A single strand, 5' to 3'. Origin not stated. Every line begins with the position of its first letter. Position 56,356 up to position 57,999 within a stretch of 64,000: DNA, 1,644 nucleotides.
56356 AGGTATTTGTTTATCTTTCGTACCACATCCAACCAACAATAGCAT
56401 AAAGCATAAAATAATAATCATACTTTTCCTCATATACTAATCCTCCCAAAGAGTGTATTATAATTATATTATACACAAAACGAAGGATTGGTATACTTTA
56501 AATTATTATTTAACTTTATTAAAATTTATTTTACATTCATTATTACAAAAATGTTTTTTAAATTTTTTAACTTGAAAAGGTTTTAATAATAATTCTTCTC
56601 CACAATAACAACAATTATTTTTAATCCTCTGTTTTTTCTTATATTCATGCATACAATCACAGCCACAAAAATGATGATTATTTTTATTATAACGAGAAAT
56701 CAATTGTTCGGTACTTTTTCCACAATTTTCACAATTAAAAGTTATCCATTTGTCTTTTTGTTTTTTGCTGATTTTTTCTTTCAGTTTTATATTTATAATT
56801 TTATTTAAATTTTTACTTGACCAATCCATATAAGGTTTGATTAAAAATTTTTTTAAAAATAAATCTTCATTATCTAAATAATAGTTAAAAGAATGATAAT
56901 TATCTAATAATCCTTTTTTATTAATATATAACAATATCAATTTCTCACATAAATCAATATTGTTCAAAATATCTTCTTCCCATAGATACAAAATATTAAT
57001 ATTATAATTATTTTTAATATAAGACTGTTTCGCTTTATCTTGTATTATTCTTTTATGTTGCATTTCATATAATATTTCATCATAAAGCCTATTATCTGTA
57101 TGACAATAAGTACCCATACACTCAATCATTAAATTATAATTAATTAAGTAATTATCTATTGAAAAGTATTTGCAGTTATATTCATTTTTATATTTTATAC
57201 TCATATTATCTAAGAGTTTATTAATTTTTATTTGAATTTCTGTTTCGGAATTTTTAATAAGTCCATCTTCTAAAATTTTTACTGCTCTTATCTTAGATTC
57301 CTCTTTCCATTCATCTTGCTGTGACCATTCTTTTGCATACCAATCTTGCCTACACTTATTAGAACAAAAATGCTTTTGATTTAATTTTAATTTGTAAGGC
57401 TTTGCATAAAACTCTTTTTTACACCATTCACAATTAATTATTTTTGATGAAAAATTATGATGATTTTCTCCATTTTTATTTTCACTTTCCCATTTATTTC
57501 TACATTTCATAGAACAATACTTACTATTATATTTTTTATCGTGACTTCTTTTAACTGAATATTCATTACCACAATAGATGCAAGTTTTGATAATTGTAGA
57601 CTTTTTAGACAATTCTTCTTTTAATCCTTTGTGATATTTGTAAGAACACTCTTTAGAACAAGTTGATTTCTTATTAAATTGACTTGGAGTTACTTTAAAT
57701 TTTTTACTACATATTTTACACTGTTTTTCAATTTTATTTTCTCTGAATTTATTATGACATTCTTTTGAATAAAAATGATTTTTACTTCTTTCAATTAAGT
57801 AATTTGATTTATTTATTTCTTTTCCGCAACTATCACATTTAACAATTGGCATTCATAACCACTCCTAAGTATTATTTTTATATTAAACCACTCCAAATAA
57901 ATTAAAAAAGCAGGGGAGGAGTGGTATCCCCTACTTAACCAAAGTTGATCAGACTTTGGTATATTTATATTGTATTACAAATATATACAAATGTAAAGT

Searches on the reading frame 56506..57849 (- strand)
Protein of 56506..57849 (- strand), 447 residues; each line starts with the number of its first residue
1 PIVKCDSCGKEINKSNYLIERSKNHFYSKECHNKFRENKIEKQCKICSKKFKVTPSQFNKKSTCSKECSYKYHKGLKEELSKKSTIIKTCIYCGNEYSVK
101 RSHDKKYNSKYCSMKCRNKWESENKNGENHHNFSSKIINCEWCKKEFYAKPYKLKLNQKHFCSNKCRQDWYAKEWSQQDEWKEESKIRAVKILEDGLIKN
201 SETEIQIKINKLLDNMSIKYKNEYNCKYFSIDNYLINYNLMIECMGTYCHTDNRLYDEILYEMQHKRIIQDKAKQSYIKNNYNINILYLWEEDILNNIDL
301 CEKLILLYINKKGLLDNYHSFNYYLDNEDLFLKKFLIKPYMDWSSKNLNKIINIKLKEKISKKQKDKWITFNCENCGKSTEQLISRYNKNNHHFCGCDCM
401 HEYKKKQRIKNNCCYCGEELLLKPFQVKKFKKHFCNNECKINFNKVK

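Call 33: search_protein_families(library=phrogs, proteins=[window:56506-57849:-], max_evalue=0.00001)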
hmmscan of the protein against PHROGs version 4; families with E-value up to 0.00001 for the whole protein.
window:56506-57849:- (447 aa): 3 families
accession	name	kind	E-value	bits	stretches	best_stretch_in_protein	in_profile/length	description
phrog_1271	-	DNA, RNA and nucleotide metabolism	1.4e-21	78.3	1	39-193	114-248/361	HNH endonuclease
phrog_2308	-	unknown function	8.4e-07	30.1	0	38-112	52-125/138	-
phrog_15471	-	DNA, RNA and nucleotide metabolism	8.3e-06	26.8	0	4-83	104-179/183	HNH endonuclease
